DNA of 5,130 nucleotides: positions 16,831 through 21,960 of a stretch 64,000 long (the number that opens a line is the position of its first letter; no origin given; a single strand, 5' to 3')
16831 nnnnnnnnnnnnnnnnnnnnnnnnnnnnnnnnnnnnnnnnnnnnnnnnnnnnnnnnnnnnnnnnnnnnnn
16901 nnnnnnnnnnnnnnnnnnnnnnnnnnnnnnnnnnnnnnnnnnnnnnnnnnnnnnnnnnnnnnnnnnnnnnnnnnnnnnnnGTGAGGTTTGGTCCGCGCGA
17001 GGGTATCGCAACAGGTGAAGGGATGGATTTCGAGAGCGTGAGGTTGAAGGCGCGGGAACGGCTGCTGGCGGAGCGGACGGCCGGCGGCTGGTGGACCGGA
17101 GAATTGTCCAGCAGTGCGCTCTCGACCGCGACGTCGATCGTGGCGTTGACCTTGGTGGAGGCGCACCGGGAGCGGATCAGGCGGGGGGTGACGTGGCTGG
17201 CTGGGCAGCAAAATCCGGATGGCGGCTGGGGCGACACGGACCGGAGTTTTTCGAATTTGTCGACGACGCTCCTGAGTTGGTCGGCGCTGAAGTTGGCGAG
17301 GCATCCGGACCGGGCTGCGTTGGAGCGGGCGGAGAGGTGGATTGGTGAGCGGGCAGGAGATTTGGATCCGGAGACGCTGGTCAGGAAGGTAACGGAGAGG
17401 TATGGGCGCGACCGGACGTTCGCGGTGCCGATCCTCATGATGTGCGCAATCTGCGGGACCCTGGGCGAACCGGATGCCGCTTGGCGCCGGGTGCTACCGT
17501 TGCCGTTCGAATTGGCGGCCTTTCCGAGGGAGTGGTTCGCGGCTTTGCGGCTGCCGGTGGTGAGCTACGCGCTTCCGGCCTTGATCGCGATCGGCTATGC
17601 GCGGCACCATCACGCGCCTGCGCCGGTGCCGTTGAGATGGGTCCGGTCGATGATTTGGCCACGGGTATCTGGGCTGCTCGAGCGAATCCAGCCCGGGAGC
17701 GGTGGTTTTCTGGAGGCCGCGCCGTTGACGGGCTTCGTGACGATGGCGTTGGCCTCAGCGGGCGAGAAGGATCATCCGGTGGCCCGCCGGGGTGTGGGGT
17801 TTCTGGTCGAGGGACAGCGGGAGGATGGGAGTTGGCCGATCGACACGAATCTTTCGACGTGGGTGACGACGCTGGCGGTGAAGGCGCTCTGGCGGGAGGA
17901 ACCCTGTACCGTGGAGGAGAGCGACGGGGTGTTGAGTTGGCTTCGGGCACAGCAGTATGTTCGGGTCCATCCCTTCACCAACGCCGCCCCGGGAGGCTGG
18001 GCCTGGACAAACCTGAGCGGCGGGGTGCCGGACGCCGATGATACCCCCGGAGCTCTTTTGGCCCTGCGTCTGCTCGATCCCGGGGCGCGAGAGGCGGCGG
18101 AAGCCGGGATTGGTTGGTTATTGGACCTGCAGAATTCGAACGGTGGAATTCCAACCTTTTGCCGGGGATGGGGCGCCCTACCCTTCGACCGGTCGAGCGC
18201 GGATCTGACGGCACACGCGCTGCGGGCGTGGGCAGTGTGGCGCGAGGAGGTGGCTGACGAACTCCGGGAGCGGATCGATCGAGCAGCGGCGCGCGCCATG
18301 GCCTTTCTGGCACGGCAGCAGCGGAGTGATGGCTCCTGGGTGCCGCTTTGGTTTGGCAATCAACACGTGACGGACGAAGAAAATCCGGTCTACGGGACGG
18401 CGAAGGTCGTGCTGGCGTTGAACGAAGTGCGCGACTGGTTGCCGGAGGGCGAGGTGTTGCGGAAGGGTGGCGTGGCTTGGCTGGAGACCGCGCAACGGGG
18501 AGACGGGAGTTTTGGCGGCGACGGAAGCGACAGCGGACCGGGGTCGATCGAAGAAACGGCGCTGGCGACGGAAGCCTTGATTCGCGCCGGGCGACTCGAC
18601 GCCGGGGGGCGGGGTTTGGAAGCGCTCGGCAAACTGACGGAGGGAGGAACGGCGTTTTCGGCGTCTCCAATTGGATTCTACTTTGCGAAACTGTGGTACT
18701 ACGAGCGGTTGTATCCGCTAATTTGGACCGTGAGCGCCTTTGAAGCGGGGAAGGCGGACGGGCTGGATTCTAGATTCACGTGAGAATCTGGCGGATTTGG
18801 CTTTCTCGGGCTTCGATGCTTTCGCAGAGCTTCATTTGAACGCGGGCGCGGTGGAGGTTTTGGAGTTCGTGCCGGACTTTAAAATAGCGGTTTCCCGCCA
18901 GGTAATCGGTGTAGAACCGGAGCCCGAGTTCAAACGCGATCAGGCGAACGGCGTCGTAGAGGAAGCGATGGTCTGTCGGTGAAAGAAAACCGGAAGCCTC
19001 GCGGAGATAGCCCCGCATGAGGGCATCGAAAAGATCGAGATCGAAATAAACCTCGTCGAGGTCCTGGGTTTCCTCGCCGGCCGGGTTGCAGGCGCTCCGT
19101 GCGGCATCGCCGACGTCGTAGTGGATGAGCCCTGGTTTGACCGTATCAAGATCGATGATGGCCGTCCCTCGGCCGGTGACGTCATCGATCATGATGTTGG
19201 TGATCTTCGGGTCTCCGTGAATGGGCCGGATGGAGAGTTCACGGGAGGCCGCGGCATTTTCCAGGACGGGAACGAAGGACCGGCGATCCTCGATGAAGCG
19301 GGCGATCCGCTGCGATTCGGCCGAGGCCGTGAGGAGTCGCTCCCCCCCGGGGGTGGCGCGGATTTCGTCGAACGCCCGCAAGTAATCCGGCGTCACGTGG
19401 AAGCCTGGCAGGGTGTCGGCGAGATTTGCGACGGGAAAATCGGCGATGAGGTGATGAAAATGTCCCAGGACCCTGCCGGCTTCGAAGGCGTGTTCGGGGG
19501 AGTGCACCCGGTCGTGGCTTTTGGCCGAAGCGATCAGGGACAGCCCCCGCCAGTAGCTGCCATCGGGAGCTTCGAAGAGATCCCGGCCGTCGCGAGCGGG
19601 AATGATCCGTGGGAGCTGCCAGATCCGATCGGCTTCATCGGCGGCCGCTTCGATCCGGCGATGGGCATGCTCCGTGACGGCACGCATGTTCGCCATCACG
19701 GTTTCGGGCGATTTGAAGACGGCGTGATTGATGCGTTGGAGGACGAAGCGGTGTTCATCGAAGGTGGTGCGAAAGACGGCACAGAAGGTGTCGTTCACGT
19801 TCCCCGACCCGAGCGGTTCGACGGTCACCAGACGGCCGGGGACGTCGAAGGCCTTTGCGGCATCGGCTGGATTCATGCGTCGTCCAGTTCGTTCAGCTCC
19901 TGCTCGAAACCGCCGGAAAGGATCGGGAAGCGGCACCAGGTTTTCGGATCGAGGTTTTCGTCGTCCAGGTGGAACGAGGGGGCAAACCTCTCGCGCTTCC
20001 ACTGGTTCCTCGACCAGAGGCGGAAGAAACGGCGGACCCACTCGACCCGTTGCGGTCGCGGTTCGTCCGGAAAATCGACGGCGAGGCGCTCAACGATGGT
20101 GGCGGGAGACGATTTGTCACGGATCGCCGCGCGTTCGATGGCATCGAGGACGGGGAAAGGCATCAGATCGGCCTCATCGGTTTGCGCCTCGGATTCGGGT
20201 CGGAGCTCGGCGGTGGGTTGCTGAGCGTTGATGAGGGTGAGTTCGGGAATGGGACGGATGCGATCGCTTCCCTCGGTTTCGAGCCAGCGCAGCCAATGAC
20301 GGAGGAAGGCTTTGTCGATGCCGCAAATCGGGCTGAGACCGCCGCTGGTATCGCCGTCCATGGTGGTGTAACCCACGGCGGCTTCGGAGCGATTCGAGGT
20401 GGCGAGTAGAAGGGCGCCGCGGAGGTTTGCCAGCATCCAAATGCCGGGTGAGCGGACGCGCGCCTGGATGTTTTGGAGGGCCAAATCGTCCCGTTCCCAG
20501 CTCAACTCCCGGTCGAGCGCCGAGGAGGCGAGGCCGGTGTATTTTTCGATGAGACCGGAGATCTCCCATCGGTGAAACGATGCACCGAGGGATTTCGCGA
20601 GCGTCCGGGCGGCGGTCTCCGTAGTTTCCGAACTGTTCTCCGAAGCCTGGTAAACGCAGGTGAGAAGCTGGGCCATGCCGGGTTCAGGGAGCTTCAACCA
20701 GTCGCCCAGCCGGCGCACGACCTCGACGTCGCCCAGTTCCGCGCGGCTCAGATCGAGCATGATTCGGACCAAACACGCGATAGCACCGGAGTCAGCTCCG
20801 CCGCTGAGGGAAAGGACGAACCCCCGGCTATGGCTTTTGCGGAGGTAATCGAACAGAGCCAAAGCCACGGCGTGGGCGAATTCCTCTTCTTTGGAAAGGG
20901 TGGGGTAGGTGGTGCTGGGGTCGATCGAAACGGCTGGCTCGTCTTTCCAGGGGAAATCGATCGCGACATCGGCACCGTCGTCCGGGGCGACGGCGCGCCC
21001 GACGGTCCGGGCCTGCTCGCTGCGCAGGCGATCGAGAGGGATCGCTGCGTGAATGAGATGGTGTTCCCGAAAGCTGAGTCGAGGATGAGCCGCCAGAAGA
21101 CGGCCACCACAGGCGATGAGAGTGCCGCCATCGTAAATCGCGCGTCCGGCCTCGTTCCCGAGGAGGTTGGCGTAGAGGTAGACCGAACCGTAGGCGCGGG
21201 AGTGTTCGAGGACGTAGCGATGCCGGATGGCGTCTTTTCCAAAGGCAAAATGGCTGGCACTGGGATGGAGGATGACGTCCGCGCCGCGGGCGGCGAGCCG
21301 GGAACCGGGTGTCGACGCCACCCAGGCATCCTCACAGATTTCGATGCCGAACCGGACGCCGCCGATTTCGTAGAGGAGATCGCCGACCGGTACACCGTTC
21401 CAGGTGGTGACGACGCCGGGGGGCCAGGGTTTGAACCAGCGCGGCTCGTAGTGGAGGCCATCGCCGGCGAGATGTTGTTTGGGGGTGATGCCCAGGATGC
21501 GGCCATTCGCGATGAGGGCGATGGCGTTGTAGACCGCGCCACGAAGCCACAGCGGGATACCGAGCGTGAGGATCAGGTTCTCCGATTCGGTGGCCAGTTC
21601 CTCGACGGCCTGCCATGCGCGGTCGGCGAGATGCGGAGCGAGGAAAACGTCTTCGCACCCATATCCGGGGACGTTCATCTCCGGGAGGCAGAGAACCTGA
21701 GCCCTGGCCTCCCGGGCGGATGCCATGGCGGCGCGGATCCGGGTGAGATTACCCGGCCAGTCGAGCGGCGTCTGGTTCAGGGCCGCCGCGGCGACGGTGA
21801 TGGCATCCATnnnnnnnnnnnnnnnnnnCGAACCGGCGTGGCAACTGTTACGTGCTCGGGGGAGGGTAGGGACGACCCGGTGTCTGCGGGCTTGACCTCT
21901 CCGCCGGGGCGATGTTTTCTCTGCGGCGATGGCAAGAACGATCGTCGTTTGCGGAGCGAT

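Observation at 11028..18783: Seven-gene co-directional block linking a lipoyl-carrier/radical-SAM/Fe-S redox module to a prenyl synthase and two terpene-cyclase-fold proteins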

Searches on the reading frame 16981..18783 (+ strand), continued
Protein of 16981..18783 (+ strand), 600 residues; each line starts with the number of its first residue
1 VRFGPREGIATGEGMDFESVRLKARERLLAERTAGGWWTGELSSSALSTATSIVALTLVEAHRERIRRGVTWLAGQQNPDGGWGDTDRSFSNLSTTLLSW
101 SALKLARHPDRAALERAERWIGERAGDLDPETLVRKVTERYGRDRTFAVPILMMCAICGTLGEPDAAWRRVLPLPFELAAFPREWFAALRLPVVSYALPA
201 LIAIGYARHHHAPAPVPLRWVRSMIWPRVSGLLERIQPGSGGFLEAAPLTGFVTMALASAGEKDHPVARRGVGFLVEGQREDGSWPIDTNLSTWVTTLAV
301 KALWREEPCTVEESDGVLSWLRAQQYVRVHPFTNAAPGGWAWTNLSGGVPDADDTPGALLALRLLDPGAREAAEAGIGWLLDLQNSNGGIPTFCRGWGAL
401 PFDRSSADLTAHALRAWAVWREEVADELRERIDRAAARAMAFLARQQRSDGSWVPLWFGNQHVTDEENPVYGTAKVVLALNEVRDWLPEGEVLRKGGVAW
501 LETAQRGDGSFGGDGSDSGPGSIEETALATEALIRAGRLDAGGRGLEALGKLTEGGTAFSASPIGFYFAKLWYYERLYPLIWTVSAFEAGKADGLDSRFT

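Call 70: fold_search(model_id=the predicted structure, library=pdb)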
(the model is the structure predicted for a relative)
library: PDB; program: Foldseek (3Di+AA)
matches with E <= 10: 1727; with E <= 0.001: 178
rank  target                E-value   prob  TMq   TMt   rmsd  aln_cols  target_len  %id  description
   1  6efn                  1.8e-14  1.00  0.56  0.60   3.4       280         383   19  Structure of a RiPP maturase, SkfB (released 2018-10-24)
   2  5v1t_A                1.1e-11  1.00  0.56  0.53   4.2       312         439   14  Crystal structure of Streptococcus suis SuiB bound to precursor peptide SuiA (released 2017-08-30)
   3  7vob                  1.6e-11  1.00  0.48  0.60   4.0       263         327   20  The crystal structure of a Radical SAM Enzyme BlsE involved in the Biosynthesis of Blasticidin S (released 2022-05-04)
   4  5v1s_B                3.1e-11  1.00  0.55  0.54   7.3       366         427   14  Crystal structure of Streptococcus suis SuiB bound to S-adenosylmethionine (released 2017-08-30)
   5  5v1s_A                3.9e-11  1.00  0.55  0.54   4.2       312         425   16  Crystal structure of Streptococcus suis SuiB bound to S-adenosylmethionine (released 2017-08-30)
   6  5v1q_A                4.1e-11  1.00  0.55  0.53   4.1       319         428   16  Crystal structure of Streptococcus suis SuiB (released 2017-08-30)
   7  5v1q_B                4.3e-11  1.00  0.56  0.53   7.4       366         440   14  Crystal structure of Streptococcus suis SuiB (released 2017-08-30)
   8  6c8v                  7.2e-11  1.00  0.49  0.64   6.6       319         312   17  X-ray structure of PqqE from Methylobacterium extorquens (released 2018-02-14)
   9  4k36_A                2.2e-10  1.00  0.53  0.58  10.0       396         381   14  His6 tagged anSMEcpe with bound AdoMet (released 2013-05-08)
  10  8vpo                  4.4e-10  1.00  0.44  0.41   5.9       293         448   14  X-Ray Crystal Structure of TigE from Paramaledivibacter caminithermalis (released 2024-02-07)
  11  4k39_A                4.4e-10  1.00  0.53  0.61   9.0       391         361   15  Native anSMEcpe with bound AdoMet and Cp18Cys peptide (released 2013-05-08)
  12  4k38_A                9.2e-10  1.00  0.53  0.59   8.9       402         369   14  Native anSMEcpe with bound AdoMet and Kp18Cys peptide (released 2013-05-08)
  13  4k38_B                9.2e-10  1.00  0.52  0.59   8.5       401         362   14  Native anSMEcpe with bound AdoMet and Kp18Cys peptide (released 2013-05-08)
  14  4k36_B                1.3e-09  1.00  0.55  0.62   9.9       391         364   14  His6 tagged anSMEcpe with bound AdoMet (released 2013-05-08)
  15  5vsl_A                1.9e-09  1.00  0.48  0.73   3.9       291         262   14  Crystal structure of viperin with bound [4Fe-4S] cluster and S-adenosylhomocysteine (SAH) (released 2017-06-14)
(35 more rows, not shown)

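Call 80: search_dna_similar(query=window:16981-18783:+, collection=plasmids, mode=protein, max_evalue=1e-10, max_rows=20)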
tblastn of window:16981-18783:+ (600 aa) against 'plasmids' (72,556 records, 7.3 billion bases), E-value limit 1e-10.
No match.

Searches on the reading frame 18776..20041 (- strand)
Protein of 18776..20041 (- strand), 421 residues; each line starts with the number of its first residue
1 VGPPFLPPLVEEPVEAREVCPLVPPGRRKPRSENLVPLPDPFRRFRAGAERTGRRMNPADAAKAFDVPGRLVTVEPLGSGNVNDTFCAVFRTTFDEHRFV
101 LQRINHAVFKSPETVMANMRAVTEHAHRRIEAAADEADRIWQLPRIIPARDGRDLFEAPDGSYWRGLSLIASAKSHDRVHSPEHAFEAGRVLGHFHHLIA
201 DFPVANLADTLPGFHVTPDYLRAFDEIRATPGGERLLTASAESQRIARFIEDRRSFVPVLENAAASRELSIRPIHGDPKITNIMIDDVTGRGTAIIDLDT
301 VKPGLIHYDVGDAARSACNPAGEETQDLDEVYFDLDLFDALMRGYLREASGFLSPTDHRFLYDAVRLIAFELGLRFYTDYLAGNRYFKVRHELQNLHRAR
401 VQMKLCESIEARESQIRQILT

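Call 29: search_protein_families(library=pfam, proteins=[window:18776-20041:-], max_evalue=0.01)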
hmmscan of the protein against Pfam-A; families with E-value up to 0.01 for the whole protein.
window:18776-20041:- (421 aa): 1 family
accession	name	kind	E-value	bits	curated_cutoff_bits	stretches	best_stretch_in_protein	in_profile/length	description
PF01636.29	APH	-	6.2e-15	56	23.2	1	74-324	2-220/239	Phosphotransferase enzyme family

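Call 83: search_protein_families(library=ncbifam, proteins=[window:18776-20041:-], max_evalue=0.00001)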
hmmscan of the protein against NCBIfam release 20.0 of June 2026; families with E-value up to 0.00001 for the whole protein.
window:18776-20041:- (421 aa): 0 families

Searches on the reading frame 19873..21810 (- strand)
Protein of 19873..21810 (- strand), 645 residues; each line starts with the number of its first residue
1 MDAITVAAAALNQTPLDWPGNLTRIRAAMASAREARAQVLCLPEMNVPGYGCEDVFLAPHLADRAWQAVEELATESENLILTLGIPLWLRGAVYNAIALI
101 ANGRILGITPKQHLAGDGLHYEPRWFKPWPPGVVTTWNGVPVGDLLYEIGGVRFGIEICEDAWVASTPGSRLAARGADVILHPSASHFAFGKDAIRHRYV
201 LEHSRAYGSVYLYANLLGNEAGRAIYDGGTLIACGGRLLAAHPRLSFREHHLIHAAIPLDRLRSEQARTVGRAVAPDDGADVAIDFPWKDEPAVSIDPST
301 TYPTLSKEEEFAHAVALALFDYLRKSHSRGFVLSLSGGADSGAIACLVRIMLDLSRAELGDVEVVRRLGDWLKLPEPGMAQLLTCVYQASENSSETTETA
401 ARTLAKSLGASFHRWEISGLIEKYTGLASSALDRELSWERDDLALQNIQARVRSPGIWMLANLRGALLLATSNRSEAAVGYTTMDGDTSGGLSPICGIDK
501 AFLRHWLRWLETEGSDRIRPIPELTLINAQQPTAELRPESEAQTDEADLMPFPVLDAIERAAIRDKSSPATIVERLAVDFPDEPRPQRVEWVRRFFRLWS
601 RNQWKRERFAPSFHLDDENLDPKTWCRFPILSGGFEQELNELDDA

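Call 40: search_protein_families(library=pfam, proteins=[window:19873-21810:-], max_evalue=0.000001)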
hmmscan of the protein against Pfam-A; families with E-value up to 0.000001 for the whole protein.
window:19873-21810:- (645 aa): 2 families
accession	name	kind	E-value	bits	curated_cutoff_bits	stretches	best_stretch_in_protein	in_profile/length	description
PF02540.23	NAD_synthase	-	1.1e-31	110.2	21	1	316-579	6-221/242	NAD synthase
PF00795.27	CN_hydrolase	-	2.3e-19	70.2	23.2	1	5-263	1-252/256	Carbon-nitrogen hydrolase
